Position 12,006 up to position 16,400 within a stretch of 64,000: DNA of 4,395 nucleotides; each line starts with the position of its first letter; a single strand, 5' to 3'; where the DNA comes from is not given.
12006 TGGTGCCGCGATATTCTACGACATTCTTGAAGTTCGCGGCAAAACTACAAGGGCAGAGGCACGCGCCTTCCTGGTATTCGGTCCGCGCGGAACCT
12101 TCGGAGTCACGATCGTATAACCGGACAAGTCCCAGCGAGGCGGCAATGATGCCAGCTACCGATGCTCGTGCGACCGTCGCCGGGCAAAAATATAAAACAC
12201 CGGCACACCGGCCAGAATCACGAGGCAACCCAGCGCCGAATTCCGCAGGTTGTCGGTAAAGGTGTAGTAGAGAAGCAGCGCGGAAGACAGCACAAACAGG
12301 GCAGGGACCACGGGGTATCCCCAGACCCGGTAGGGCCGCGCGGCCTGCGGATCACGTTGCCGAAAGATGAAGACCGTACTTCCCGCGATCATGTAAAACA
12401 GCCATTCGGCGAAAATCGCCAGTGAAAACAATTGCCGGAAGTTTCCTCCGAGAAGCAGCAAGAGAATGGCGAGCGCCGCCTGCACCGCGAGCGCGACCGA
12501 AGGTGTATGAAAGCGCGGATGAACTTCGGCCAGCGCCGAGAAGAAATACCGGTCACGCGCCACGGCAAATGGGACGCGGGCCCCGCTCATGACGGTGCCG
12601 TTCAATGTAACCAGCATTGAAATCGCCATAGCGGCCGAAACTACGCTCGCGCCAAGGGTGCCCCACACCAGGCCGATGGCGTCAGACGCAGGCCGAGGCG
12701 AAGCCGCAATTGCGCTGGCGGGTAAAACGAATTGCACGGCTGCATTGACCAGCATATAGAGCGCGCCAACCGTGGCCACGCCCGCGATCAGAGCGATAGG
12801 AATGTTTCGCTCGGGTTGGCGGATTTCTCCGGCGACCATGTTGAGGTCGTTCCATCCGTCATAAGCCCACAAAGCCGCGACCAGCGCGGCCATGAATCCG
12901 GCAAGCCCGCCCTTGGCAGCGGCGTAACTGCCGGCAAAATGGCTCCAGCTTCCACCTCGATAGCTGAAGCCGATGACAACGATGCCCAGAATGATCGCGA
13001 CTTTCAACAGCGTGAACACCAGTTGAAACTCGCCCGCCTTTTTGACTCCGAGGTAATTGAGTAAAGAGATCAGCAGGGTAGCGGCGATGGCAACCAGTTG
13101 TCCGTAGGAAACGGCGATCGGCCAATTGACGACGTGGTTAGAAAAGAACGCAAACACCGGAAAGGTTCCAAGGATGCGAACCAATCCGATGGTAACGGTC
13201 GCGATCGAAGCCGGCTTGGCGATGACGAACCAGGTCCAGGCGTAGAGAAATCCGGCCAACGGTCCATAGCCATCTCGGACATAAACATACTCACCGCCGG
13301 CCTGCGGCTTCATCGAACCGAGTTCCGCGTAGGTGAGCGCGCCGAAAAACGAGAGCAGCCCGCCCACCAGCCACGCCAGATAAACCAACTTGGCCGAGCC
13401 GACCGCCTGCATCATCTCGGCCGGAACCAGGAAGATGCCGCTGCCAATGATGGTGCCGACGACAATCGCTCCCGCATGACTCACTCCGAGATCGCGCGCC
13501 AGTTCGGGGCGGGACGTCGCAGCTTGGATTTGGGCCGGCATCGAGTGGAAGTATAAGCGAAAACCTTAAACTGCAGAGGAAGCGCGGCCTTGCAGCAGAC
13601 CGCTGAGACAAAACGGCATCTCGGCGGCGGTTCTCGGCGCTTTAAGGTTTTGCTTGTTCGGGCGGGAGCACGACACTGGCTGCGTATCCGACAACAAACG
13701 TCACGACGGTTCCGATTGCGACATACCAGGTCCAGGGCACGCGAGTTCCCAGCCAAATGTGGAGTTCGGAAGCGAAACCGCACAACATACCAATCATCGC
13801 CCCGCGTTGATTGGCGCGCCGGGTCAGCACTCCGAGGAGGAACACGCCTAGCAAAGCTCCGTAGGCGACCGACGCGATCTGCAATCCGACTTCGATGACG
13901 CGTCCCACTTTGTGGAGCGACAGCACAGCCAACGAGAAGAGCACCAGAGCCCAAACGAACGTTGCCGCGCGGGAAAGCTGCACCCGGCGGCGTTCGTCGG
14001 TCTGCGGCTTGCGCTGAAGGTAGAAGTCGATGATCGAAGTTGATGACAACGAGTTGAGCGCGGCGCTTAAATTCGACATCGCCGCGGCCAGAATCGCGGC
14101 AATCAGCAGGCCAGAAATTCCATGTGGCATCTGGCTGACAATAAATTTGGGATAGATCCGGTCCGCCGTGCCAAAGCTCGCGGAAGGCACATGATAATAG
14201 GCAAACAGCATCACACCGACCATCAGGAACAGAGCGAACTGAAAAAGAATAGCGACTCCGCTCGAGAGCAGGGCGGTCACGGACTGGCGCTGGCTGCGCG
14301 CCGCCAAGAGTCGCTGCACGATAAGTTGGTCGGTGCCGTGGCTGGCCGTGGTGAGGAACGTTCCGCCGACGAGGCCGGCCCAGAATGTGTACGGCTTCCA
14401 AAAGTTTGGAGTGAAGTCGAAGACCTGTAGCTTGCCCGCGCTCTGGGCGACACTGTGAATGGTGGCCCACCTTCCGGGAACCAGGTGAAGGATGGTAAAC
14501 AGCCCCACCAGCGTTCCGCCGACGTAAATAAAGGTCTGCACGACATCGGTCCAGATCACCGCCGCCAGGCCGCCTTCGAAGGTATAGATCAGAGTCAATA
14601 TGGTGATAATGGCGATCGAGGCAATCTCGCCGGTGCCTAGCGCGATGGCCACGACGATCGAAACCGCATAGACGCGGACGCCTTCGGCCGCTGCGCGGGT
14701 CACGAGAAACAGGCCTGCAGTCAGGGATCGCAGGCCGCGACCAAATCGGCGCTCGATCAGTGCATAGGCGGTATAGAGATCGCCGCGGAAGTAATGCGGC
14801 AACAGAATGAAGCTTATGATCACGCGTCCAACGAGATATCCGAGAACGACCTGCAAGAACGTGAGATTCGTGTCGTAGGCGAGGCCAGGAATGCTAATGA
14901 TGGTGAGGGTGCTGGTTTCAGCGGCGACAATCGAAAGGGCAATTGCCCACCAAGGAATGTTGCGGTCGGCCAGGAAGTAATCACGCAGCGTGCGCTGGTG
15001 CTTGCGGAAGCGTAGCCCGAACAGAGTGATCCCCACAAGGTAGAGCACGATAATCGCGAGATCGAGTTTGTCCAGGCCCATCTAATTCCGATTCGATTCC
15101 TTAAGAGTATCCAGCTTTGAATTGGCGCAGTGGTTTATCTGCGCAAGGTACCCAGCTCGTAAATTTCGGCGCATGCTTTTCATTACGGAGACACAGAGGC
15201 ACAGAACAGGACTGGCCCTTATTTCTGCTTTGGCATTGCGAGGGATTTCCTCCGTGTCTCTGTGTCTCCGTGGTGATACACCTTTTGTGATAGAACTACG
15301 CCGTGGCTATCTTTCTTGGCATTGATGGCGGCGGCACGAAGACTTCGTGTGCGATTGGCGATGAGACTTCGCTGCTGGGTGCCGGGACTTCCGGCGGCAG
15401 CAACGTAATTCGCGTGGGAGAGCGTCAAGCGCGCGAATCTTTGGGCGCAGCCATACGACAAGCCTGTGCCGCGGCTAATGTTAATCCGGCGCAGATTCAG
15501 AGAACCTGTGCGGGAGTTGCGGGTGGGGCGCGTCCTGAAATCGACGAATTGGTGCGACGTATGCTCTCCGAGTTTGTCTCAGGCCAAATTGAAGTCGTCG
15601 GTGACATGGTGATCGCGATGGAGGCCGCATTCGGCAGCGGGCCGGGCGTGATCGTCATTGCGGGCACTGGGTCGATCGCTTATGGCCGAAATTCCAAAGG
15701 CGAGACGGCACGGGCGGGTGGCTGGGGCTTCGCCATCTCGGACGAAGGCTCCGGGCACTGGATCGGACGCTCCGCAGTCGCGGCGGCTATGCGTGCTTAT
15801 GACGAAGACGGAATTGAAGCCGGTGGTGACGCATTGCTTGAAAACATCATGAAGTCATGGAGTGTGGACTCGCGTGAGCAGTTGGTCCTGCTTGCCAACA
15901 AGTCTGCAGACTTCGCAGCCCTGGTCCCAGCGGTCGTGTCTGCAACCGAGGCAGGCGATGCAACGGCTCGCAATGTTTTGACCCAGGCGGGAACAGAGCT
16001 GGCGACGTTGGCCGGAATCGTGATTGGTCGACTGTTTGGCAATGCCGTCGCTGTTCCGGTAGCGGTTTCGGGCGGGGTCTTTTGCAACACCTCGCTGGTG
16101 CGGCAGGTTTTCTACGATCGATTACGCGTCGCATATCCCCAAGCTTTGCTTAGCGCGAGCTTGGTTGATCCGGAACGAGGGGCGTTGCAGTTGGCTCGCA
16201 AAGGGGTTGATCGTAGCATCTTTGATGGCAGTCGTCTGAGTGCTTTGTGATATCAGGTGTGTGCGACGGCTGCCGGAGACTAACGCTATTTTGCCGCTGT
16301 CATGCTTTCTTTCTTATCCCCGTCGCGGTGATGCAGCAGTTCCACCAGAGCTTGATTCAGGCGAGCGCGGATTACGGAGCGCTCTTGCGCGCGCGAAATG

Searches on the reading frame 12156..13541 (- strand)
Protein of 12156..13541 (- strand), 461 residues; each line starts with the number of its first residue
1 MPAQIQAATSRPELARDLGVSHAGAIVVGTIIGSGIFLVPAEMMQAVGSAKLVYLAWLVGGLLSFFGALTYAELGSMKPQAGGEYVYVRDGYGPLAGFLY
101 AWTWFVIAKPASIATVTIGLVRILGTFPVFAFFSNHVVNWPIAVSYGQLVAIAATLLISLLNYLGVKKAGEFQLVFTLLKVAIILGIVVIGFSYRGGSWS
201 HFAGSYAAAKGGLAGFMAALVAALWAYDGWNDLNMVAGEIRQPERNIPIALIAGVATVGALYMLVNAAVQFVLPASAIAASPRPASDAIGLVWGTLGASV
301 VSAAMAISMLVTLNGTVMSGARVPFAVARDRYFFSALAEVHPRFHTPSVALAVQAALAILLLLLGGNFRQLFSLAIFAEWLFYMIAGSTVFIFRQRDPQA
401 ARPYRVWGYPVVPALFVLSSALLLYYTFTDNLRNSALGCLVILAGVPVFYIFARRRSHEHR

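Call 55: search_protein_families(library=pfam, proteins=[window:12156-13541:-], max_evalue=0.00001)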
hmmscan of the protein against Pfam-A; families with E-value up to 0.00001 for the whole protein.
window:12156-13541:- (461 aa): 2 families
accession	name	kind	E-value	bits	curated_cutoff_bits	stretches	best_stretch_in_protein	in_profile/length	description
PF13520.12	AA_permease_2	-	1.2e-54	186.3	27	1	18-430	1-407/427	Amino acid permease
PF00324.27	AA_permease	-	4e-32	112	24.6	1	22-429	1-423/470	Amino acid permease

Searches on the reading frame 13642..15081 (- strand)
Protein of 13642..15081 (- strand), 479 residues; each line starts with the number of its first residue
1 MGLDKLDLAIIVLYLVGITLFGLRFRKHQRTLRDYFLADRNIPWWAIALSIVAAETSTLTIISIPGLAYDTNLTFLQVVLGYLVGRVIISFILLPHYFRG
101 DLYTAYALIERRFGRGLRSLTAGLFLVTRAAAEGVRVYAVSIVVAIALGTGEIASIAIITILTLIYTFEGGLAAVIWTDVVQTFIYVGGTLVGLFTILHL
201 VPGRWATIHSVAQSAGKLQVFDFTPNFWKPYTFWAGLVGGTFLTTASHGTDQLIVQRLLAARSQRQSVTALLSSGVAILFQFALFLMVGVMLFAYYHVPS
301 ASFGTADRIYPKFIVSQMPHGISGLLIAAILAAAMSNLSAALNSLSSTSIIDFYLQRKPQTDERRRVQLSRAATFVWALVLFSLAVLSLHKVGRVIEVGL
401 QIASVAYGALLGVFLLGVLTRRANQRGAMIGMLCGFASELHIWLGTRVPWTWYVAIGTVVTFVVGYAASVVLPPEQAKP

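Call 55: search_protein_families(library=pfam, proteins=[window:13642-15081:-], max_evalue=0.00001)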
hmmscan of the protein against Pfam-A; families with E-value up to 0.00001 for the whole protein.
window:13642-15081:- (479 aa): 1 family
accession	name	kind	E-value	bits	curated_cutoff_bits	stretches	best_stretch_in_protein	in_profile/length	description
PF00474.23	SSF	-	2.8e-50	171.8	22.8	1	35-435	1-406/406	Sodium:solute symporter family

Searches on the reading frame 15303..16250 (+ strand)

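Call 55: search_protein_families(library=pfam, proteins=[window:15303-16250:+], max_evalue=0.00001)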
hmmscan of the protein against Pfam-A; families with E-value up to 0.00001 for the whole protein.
window:15303-16250:+ (315 aa): 1 family
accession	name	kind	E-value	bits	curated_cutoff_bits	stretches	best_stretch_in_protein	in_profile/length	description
PF01869.26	BcrAD_BadFG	-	4.3e-36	125.3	31.5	1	5-269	1-240/271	BadF/BadG/BcrA/BcrD ATPase family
